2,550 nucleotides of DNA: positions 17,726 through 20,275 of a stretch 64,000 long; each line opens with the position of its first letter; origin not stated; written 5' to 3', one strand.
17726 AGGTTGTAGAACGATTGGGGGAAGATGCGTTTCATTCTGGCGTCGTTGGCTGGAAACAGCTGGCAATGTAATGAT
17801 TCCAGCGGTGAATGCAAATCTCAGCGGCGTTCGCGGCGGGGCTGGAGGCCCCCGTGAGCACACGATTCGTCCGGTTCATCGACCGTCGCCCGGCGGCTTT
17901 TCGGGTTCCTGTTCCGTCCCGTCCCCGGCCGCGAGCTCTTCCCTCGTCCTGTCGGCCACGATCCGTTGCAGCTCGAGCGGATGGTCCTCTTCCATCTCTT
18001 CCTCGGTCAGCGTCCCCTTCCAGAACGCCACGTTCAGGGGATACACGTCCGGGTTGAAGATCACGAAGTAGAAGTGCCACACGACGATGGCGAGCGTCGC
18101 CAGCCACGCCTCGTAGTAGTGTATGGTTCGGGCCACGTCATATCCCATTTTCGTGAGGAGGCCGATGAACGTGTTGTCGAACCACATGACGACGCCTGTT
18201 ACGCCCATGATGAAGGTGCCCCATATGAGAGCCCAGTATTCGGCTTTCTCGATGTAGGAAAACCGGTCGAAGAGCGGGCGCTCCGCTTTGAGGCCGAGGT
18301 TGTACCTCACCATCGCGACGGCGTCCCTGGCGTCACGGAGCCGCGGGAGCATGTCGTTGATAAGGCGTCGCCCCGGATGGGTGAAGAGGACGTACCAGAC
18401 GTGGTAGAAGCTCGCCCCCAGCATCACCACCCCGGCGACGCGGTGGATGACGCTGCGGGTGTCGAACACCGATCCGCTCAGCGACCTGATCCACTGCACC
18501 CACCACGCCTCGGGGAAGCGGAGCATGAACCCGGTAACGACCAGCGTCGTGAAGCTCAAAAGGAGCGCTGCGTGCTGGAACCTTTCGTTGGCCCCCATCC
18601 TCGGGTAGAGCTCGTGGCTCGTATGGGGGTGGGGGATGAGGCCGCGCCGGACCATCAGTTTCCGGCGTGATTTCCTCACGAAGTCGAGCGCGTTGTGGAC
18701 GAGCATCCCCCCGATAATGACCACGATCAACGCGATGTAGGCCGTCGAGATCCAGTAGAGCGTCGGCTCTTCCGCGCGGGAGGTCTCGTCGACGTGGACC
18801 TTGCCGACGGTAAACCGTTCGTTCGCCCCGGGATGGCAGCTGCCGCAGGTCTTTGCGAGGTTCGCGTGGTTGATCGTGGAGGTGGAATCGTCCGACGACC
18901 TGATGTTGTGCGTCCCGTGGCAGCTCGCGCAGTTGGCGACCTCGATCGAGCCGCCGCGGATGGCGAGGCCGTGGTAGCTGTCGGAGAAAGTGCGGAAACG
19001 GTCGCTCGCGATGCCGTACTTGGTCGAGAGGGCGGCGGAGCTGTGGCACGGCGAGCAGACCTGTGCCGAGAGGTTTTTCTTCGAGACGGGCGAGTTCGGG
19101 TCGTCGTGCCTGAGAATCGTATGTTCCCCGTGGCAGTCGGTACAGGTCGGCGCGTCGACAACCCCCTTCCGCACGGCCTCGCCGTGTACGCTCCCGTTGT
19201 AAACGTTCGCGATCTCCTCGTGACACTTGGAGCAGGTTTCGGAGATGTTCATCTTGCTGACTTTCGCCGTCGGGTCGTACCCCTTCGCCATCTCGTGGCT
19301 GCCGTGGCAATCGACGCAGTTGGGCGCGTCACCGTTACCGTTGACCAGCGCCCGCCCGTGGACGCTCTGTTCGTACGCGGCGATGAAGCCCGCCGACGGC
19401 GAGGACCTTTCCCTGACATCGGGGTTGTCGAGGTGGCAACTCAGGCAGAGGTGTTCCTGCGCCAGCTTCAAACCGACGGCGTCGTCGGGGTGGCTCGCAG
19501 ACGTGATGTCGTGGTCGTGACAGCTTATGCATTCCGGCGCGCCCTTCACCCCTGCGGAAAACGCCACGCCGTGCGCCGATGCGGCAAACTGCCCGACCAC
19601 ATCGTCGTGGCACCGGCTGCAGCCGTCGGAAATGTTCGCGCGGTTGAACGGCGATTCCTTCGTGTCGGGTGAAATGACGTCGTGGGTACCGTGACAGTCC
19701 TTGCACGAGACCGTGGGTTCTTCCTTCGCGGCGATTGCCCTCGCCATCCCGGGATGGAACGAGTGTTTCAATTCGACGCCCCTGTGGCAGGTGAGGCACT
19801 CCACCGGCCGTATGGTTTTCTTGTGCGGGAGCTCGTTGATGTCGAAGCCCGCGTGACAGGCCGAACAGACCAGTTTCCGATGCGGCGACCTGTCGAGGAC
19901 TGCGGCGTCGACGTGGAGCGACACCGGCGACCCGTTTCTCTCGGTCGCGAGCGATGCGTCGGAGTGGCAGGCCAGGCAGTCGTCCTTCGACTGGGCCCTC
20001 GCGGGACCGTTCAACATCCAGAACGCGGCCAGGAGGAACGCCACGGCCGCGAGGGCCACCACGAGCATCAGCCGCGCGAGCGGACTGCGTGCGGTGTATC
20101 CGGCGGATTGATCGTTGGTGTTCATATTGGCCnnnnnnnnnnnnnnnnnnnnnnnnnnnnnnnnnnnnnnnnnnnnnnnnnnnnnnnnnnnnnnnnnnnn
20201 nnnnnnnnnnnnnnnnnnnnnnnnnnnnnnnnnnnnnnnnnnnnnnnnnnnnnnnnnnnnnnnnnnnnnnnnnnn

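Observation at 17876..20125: CbcL-like fusion with 13 (not 9) c-haems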

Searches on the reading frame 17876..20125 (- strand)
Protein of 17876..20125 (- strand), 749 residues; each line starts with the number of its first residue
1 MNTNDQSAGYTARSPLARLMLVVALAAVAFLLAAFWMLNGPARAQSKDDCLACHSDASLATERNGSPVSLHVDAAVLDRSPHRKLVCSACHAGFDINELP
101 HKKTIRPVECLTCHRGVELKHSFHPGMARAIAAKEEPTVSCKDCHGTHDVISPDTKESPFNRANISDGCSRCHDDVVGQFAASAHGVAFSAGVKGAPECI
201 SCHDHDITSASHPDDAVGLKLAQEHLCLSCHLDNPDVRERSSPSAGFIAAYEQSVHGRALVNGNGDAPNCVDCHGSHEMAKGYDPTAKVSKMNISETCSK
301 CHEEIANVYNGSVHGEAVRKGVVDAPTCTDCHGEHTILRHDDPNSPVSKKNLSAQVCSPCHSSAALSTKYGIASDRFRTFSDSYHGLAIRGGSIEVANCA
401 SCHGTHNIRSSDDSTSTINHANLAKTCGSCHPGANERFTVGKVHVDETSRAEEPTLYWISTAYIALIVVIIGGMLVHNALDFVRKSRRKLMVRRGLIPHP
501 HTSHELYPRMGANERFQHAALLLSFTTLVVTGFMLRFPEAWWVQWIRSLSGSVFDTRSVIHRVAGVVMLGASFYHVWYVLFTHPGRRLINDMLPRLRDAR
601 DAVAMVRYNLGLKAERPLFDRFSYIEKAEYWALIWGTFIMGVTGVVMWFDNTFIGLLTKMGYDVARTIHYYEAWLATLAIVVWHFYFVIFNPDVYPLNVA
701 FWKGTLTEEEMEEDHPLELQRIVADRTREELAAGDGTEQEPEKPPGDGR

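Call 4: search_protein_families(library=pfam, proteins=[window:17876-20125:-], max_evalue=0.01)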
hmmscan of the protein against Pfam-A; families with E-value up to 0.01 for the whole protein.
window:17876-20125:- (749 aa): 7 families
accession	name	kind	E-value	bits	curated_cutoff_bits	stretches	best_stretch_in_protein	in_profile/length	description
PF14522.11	Cytochrome_C7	-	1.8e-18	66.5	24.8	4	396-437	13-54/67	Cytochrome c7 and related cytochrome c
PF01292.26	Ni_hydr_CYTB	-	2.2e-17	63.8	30.1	2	511-692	3-166/179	Prokaryotic cytochrome b561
PF14537.11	Cytochrom_c3_2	-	5e-15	56.2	25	3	269-362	8-79/79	Cytochrome c3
PF09699.15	Paired_CXXCH_1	-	1.1e-08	35.1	20.6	1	269-305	8-39/41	Doubled CXXCH motif (Paired_CXXCH_1)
PF02085.21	Cytochrom_CIII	-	6.5e-08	33.3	22.9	1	71-173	17-101/101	Class III cytochrome C family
PF14358.11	DUF4405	-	7.1e-06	26.9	26.7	1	519-578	4-64/66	Domain of unknown function (DUF4405)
PF00684.25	DnaJ_CXXCXGXG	-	0.0019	18.8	32.7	0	396-431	15-48/65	DnaJ central domain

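Call 5: search_protein_families(library=ncbifam, proteins=[window:17876-20125:-], max_evalue=0.01)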
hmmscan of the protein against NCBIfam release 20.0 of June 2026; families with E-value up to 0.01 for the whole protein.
window:17876-20125:- (749 aa): 5 families
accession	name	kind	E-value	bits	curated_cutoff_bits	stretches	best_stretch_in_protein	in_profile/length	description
TIGR01583.1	formate-DH-gamm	equivalog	2e-11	44.2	115.85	1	511-691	6-172/204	formate dehydrogenase subunit gamma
NF008659.0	PRK11659.1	equivalog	1.1e-08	35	184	1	291-369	42-125/188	cytochrome c nitrite reductase pentaheme subunit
TIGR02125.1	CytB-hydogenase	equivalog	2.7e-07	30.3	121.5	1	515-693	8-193/212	Ni/Fe-hydrogenase, b-type cytochrome subunit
TIGR04257.1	nanowire_3heme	domain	8.1e-06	25.9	40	1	395-439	22-65/75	c(7)-type cytochrome triheme domain-containing protein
TIGR03146.1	cyt_nit_nrfB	equivalog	0.0034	17.7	166.6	0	223-276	10-49/145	cytochrome c nitrite reductase pentaheme subunit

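Call 6: find_homologous_proteins(query=window:17876-20125:-, max_evalue=0.00001)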
Query window:17876-20125:- (749 aa): 5141 proteins with E <= 0.00001 among 8000 candidates; the best 120 are listed.
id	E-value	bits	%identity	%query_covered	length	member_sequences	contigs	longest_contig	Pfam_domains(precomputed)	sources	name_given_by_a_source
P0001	0.0e+0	1770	100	100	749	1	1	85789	PF14358.12,PF09699.16,PF14537.12,PF01292.27,PF02085.22,PF14522.12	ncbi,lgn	-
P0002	0.0e+0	1527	83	100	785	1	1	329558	PF09699.16,PF14537.12,PF01292.27,PF14522.12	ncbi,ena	-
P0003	0.0e+0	1427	79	99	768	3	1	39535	PF14358.12,PF09699.16,PF14537.12,PF01292.27,PF14522.12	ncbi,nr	ncbi:MAG TPA: cytochrome b/b6 domain-containing protein [Bacteroidota bacterium]|nr:cytochrome b/b6 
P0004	0.0e+0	1390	77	100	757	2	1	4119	PF14358.12,PF09699.16,PF14537.12,PF01292.27,PF14522.12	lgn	-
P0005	0.0e+0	1377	76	100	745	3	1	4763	PF09699.16,PF14537.12,PF01292.27,PF02085.22,PF14522.12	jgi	jgi:cytochrome b subunit of formate dehydrogenase/nitrate reductase cytochrome c-type subunit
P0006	0.0e+0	1339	74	100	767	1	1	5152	PF14358.12,PF09699.16,PF14537.12,PF01292.27,PF02085.22,PF14522.12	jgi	jgi:cytochrome b subunit of formate dehydrogenase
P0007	0.0e+0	1313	74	99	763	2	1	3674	PF09699.16,PF14537.12,PF01292.27,PF02085.22,PF14522.12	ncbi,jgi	-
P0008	0.0e+0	1296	72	100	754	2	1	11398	PF14358.12,PF09699.16,PF14537.12,PF01292.27,PF14522.12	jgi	-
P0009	0.0e+0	1282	73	98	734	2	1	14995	PF09699.16,PF14537.12,PF01292.27,PF02085.22,PF14522.12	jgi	-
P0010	0.0e+0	1277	71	98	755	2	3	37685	PF09699.16,PF14537.12,PF01292.27,PF14522.12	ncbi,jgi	-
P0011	0.0e+0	1112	63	97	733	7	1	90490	PF09699.16,PF14537.12,PF01292.27,PF14522.12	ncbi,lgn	ncbi:MAG: cytochrome b/b6 domain-containing protein [Bacteroidota bacterium]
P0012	0.0e+0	1108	66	91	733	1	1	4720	PF09699.16,PF14537.12,PF01292.27,PF14522.12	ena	-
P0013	0.0e+0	1107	63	96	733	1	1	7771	PF09699.16,PF14537.12,PF01292.27,PF14522.12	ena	-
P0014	0.0e+0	1103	62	97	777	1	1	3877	PF09699.16,PF14537.12,PF01292.27,PF02085.22,PF14522.12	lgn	-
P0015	0.0e+0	1102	66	92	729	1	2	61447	PF09699.16,PF14537.12,PF01292.27,PF14522.12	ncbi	-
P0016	0.0e+0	1102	63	95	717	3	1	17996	PF14358.12,PF09699.16,PF14537.12,PF01292.27,PF14522.12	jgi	jgi:formate dehydrogenase gamma subunit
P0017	0.0e+0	1101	65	94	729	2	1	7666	PF09699.16,PF14537.12,PF01292.27,PF14522.12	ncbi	-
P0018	0.0e+0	1101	61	99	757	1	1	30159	PF14358.12,PF09699.16,PF14537.12,PF01292.27,PF02085.22,PF14522.12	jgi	-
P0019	0.0e+0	1100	63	96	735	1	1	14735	PF14358.12,PF09699.16,PF14537.12,PF01292.27,PF14522.12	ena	-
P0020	0.0e+0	1097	62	95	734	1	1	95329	PF14358.12,PF09699.16,PF14537.12,PF01292.27,PF14522.12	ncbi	ncbi:MAG: cytochrome b/b6 domain-containing protein [Bacteroidota bacterium]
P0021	0.0e+0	1095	63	97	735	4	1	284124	PF14358.12,PF09699.16,PF14537.12,PF01292.27,PF14522.12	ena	-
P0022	0.0e+0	1095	64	95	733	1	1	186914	PF09699.16,PF14537.12,PF01292.27,PF02085.22,PF14522.12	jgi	jgi:predicted CXXCH cytochrome family protein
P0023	0.0e+0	1094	65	91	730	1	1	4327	PF14358.12,PF09699.16,PF14537.12,PF01292.27,PF14522.12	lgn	-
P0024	0.0e+0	1094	63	93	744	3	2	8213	PF09699.16,PF14537.12,PF01292.27,PF14522.12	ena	-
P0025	0.0e+0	1094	64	93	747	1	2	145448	PF09699.16,PF14537.12,PF01292.27,PF02085.22,PF14522.12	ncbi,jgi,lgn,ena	-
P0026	0.0e+0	1093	64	95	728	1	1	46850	PF09699.16,PF14537.12,PF01292.27,PF14522.12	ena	-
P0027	0.0e+0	1092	61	96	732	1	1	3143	PF14358.12,PF09699.16,PF14537.12,PF01292.27,PF14522.12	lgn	-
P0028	0.0e+0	1090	64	94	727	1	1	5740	PF14358.12,PF09699.16,PF14537.12,PF01292.27,PF14522.12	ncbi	-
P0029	0.0e+0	1089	63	97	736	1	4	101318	PF14358.12,PF09699.16,PF14537.12,PF01292.27,PF14522.12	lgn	-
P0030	0.0e+0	1081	61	96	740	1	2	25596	PF14358.12,PF09699.16,PF14537.12,PF01292.27,PF14522.12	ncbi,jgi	-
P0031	0.0e+0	1081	64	95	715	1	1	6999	PF14358.12,PF09699.16,PF14537.12,PF01292.27,PF14522.12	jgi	jgi:cytochrome b subunit of formate dehydrogenase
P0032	0.0e+0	1080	63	94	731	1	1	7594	PF14358.12,PF09699.16,PF14537.12,PF01292.27,PF14522.12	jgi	jgi:cytochrome b subunit of formate dehydrogenase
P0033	0.0e+0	1079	65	90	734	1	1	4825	PF09699.16,PF14537.12,PF01292.27,PF14522.12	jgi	-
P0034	0.0e+0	1077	62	91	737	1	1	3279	PF14358.12,PF09699.16,PF14537.12,PF01292.27,PF14522.12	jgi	jgi:formate dehydrogenase gamma subunit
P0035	0.0e+0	1072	65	91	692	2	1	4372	PF09699.16,PF14537.12,PF01292.27,PF02085.22,PF14522.12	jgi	-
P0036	0.0e+0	1070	62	95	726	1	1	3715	PF14358.12,PF09699.16,PF14537.12,PF01292.27,PF14522.12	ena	-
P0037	0.0e+0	1068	62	94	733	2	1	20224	PF09699.16,PF14537.12,PF01292.27,PF14522.12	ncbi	-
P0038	0.0e+0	1067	63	94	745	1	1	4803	PF14358.12,PF09699.16,PF14537.12,PF01292.27,PF02085.22,PF14522.12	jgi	jgi:cytochrome b subunit of formate dehydrogenase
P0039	0.0e+0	1067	59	97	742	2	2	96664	PF09699.16,PF14537.12,PF22678.2,PF01292.27,PF02085.22,PF14522.12,PF22113.2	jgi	jgi:cytochrome b subunit of formate dehydrogenase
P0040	0.0e+0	1065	61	94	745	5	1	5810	PF14358.12,PF09699.16,PF14537.12,PF01292.27,PF02085.22,PF14522.12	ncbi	-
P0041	0.0e+0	1063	63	91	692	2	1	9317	PF14358.12,PF09699.16,PF14537.12,PF01292.27,PF14522.12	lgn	-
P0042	0.0e+0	1063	60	96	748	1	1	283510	PF14358.12,PF09699.16,PF14537.12,PF01292.27,PF02085.22,PF14522.12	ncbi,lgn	-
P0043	0.0e+0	1062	61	92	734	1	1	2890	PF09699.16,PF14537.12,PF01292.27,PF02085.22,PF14522.12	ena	-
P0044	0.0e+0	1062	61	95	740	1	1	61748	PF14358.12,PF09699.16,PF14537.12,PF01292.27,PF14522.12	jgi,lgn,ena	-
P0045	0.0e+0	1061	61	98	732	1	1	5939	PF14358.12,PF09699.16,PF14537.12,PF01292.27,PF02085.22,PF14522.12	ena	-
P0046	0.0e+0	1060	61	94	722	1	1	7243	PF14358.12,PF09699.16,PF14537.12,PF01292.27,PF14522.12,PF22113.2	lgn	-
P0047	0.0e+0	1060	60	97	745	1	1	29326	PF09699.16,PF14537.12,PF01292.27,PF14522.12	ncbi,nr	ncbi:MAG: cytochrome b/b6 domain-containing protein [Ignavibacteriae bacterium]|nr:cytochrome b/b6 d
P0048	0.0e+0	1059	62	93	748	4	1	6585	PF09699.16,PF14537.12,PF01292.27,PF02085.22,PF14522.12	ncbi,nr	ncbi:MAG: cytochrome b/b6 domain-containing protein [Ignavibacteriales bacterium]|nr:cytochrome b/b6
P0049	0.0e+0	1059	59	96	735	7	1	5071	PF09699.16,PF14537.12,PF22678.2,PF01292.27,PF14522.12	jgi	jgi:cytochrome b subunit of formate dehydrogenase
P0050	0.0e+0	1058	62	94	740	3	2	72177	PF14358.12,PF09699.16,PF14537.12,PF01292.27,PF14522.12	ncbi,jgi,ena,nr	ncbi:MAG TPA: cytochrome b/b6 domain-containing protein [Bacteroidota bacterium]|nr:cytochrome b/b6 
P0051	0.0e+0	1055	60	93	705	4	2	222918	PF09699.16,PF14537.12,PF01292.27,PF14522.12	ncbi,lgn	-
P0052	0.0e+0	1055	62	94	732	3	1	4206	PF14358.12,PF09699.16,PF14537.12,PF22678.2,PF01292.27,PF02085.22,PF14522.12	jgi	jgi:cytochrome b subunit of formate dehydrogenase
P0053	0.0e+0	1055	62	94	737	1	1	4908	PF14358.12,PF09699.16,PF14537.12,PF01292.27,PF14522.12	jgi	jgi:cytochrome b subunit of formate dehydrogenase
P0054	0.0e+0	1054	62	93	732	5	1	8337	PF09699.16,PF14537.12,PF01292.27,PF02085.22,PF14522.12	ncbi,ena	-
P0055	0.0e+0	1053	59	98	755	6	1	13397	PF09699.16,PF14537.12,PF01292.27,PF14522.12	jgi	-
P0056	0.0e+0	1053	59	97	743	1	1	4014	PF09699.16,PF14537.12,PF01292.27,PF14522.12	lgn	-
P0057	0.0e+0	1051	62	95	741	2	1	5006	PF14358.12,PF14537.12,PF01292.27,PF14522.12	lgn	-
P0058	0.0e+0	1050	59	94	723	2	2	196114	PF14358.12,PF09699.16,PF14537.12,PF01292.27,PF02085.22,PF14522.12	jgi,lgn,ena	-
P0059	0.0e+0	1048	61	96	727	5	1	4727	PF14358.12,PF09699.16,PF14537.12,PF01292.27,PF02085.22,PF14522.12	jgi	-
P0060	0.0e+0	1048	61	91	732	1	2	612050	PF14358.12,PF09699.16,PF14537.12,PF22678.2,PF01292.27,PF02085.22,PF14522.12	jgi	jgi:predicted CXXCH cytochrome family protein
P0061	0.0e+0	1047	61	93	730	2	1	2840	PF09699.16,PF14537.12,PF01292.27,PF14522.12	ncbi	-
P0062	0.0e+0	1047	61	92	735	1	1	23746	PF14358.12,PF09699.16,PF14537.12,PF01292.27,PF14522.12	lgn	-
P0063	0.0e+0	1046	60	91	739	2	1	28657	PF09699.16,PF14537.12,PF01292.27,PF02085.22,PF14522.12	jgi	jgi:cytochrome b subunit of formate dehydrogenase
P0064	0.0e+0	1046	60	93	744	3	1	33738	PF14358.12,PF09699.16,PF14537.12,PF01292.27,PF02085.22,PF14522.12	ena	-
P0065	0.0e+0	1045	60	94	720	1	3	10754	PF09699.16,PF14537.12,PF01292.27,PF14522.12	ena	-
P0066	0.0e+0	1045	60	93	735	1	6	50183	PF09699.16,PF14537.12,PF01292.27,PF03264.20,PF02085.22,PF14522.12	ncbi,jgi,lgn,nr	ncbi:MAG: cytochrome B [Ignavibacteria bacterium]|nr:cytochrome B [Ignavibacteria bacterium]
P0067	0.0e+0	1043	60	90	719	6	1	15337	PF14358.12,PF09699.16,PF14537.12,PF22678.2,PF01292.27,PF02085.22,PF14522.12,PF22113.2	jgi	jgi:cytochrome b subunit of formate dehydrogenase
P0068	0.0e+0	1043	59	96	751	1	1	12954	PF14358.12,PF09699.16,PF14537.12,PF01292.27,PF14522.12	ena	-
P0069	0.0e+0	1043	60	98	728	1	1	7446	PF09699.16,PF14537.12,PF01292.27,PF14522.12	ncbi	-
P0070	0.0e+0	1043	60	93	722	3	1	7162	PF09699.16,PF14537.12,PF01292.27,PF02085.22,PF14522.12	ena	-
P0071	0.0e+0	1042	59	97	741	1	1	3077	PF09699.16,PF14537.12,PF01292.27,PF14522.12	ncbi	-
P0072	0.0e+0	1042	59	98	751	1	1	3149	PF14358.12,PF09699.16,PF14537.12,PF01292.27,PF14522.12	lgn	-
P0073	0.0e+0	1042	59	97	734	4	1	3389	PF14358.12,PF09699.16,PF14537.12,PF01292.27,PF14522.12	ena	-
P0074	0.0e+0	1041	55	93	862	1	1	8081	PF14358.12,PF09699.16,PF14537.12,PF22678.2,PF01292.27,PF02085.22,PF14522.12,PF22113.2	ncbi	-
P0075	0.0e+0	1040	60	95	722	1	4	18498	PF14358.12,PF09699.16,PF14537.12,PF01292.27,PF14522.12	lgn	-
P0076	0.0e+0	1039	59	93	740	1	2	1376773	PF14358.12,PF09699.16,PF14537.12,PF22678.2,PF01292.27,PF02085.22,PF14522.12,PF22113.2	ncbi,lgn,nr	ncbi:MAG: cytochrome b/b6 domain-containing protein [Ignavibacteriales bacterium]|nr:cytochrome b/b6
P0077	0.0e+0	1039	61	91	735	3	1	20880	PF14358.12,PF09699.16,PF14537.12,PF01292.27,PF14522.12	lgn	-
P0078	0.0e+0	1039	61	92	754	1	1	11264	PF09699.16,PF14537.12,PF01292.27,PF02085.22,PF14522.12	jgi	jgi:cytochrome b subunit of formate dehydrogenase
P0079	0.0e+0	1038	58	99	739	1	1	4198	PF09699.16,PF14537.12,PF01292.27,PF14522.12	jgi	jgi:cytochrome b subunit of formate dehydrogenase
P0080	0.0e+0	1038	60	91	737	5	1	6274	PF09699.16,PF14537.12,PF22678.2,PF01292.27,PF14522.12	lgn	-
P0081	0.0e+0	1037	61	95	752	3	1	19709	PF09699.16,PF14537.12,PF22678.2,PF01292.27,PF14522.12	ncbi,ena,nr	ncbi:MAG TPA: cytochrome B [Bacteroidetes bacterium]|nr:cytochrome B [Bacteroidota bacterium]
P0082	0.0e+0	1037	59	93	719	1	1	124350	PF09699.16,PF14537.12,PF22678.2,PF01292.27,PF02085.22,PF14522.12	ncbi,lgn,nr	ncbi:MAG: cytochrome b [Chlorobiaceae bacterium]|nr:cytochrome b [Chlorobiaceae bacterium]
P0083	0.0e+0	1036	59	98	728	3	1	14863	PF09699.16,PF14537.12,PF22678.2,PF01292.27,PF14522.12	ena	-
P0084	0.0e+0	1036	61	93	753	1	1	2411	PF09699.16,PF14537.12,PF01292.27,PF00684.26,PF14522.12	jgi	jgi:cytochrome b subunit of formate dehydrogenase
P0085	0.0e+0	1036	60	93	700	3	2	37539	PF14358.12,PF09699.16,PF14537.12,PF22678.2,PF01292.27,PF02085.22,PF14522.12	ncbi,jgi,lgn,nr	ncbi:MAG: DUF4405 domain-containing protein [Ignavibacteria bacterium]|nr:DUF4405 domain-containing 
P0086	0.0e+0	1036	59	97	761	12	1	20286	PF14358.12,PF09699.16,PF14537.12,PF01292.27,PF14522.12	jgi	jgi:formate dehydrogenase gamma subunit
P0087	0.0e+0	1036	60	94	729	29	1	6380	PF09699.16,PF14537.12,PF01292.27,PF14522.12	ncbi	-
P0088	0.0e+0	1035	61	95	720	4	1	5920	PF14358.12,PF09699.16,PF14537.12,PF01292.27,PF02085.22,PF14522.12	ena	-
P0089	0.0e+0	1035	61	94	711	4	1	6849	PF09699.16,PF14537.12,PF01292.27,PF02085.22,PF14522.12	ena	-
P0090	0.0e+0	1035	58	98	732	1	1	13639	PF09699.16,PF14537.12,PF01292.27,PF14522.12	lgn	-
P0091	0.0e+0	1035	61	93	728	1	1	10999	PF09699.16,PF14537.12,PF01292.27,PF14522.12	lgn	-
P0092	0.0e+0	1035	62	89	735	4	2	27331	PF14358.12,PF09699.16,PF14537.12,PF01292.27,PF02085.22,PF14522.12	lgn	-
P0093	0.0e+0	1034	59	96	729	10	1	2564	PF09699.16,PF14537.12,PF22678.2,PF01292.27,PF14522.12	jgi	-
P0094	0.0e+0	1033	60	96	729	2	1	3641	PF14358.12,PF09699.16,PF14537.12,PF01292.27,PF02085.22,PF14522.12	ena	-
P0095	0.0e+0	1033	59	95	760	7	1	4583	PF14358.12,PF09699.16,PF14537.12,PF01292.27,PF14522.12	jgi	-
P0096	0.0e+0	1033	58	96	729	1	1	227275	PF09699.16,PF14537.12,PF01292.27,PF14522.12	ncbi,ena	-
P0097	0.0e+0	1032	60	94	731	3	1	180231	PF14358.12,PF09699.16,PF14537.12,PF01292.27,PF14522.12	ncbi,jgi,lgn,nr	ncbi:MAG: cytochrome B [Ignavibacteria bacterium]|nr:cytochrome B [Ignavibacteria bacterium]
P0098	0.0e+0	1032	58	97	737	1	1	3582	PF09699.16,PF14537.12,PF01292.27,PF14522.12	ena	-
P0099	0.0e+0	1032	61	93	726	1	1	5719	PF09699.16,PF14537.12,PF22678.2,PF01292.27,PF14522.12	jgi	jgi:cytochrome b subunit of formate dehydrogenase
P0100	0.0e+0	1032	58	99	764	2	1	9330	PF14358.12,PF09699.16,PF14537.12,PF01292.27,PF14522.12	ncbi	-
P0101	0.0e+0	1031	60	92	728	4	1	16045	PF09699.16,PF14537.12,PF22678.2,PF01292.27,PF14522.12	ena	-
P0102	0.0e+0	1031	57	100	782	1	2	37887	PF14358.12,PF09699.16,PF14537.12,PF01292.27,PF14522.12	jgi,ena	-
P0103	0.0e+0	1029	60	92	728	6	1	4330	PF09699.16,PF14537.12,PF22678.2,PF01292.27,PF14522.12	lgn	-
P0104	0.0e+0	1029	61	89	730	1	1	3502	PF09699.16,PF14537.12,PF22678.2,PF01292.27,PF14522.12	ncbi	-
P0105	0.0e+0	1029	60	95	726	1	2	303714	PF09699.16,PF14537.12,PF01292.27,PF02085.22,PF14522.12,PF22113.2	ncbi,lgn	-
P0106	0.0e+0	1029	61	90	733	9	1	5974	PF09699.16,PF14537.12,PF01292.27,PF02085.22,PF14522.12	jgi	jgi:cytochrome b subunit of formate dehydrogenase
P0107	0.0e+0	1029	62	93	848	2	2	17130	PF14358.12,PF09699.16,PF14537.12,PF01292.27,PF14522.12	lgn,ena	-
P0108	0.0e+0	1029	59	93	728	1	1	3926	PF09699.16,PF14537.12,PF22678.2,PF01292.27,PF02085.22,PF14522.12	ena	-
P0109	0.0e+0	1028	59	96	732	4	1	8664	PF14358.12,PF09699.16,PF14537.12,PF22678.2,PF01292.27,PF14522.12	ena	-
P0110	0.0e+0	1028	59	94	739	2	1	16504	PF09699.16,PF14537.12,PF01292.27,PF14522.12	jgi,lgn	jgi:cytochrome b subunit of formate dehydrogenase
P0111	0.0e+0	1028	62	92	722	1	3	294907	PF14358.12,PF09699.16,PF14537.12,PF01292.27,PF02085.22,PF14522.12,PF22113.2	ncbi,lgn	-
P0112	0.0e+0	1026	61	89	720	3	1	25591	PF09699.16,PF14537.12,PF22678.2,PF01292.27,PF14522.12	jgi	jgi:cytochrome b subunit of formate dehydrogenase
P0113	0.0e+0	1026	61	89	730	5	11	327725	PF09699.16,PF14537.12,PF22678.2,PF01292.27,PF14522.12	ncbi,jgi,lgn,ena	ncbi:MAG: cytochrome b/b6 domain-containing protein [Bacteroidota bacterium]|jgi:cytochrome b subuni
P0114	0.0e+0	1026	62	91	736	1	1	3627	PF09699.16,PF14537.12,PF01292.27,PF14522.12,PF22113.2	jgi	-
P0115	0.0e+0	1026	61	92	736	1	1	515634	PF14358.12,PF09699.16,PF14537.12,PF22678.2,PF01292.27,PF02085.22,PF14522.12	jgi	jgi:cytochrome b subunit of formate dehydrogenase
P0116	0.0e+0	1026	60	92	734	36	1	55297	PF14358.12,PF09699.16,PF14537.12,PF01292.27,PF14522.12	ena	-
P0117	0.0e+0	1025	57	99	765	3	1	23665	PF09699.16,PF14537.12,PF01292.27,PF02085.22,PF14522.12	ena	-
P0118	0.0e+0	1025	62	90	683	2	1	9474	PF09699.16,PF14537.12,PF01292.27,PF14522.12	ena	-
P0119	0.0e+0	1025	59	90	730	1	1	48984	PF09699.16,PF14537.12,PF22678.2,PF01292.27,PF14522.12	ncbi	-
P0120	0.0e+0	1024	58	97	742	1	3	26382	PF14358.12,PF09699.16,PF14537.12,PF01292.27,PF14522.12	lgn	-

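Call 11: search_solved_structures(query=window:17876-20125:-, max_evalue=0.01)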
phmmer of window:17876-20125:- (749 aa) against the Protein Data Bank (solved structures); distinct sequences matched with E-value up to 0.01: 0.
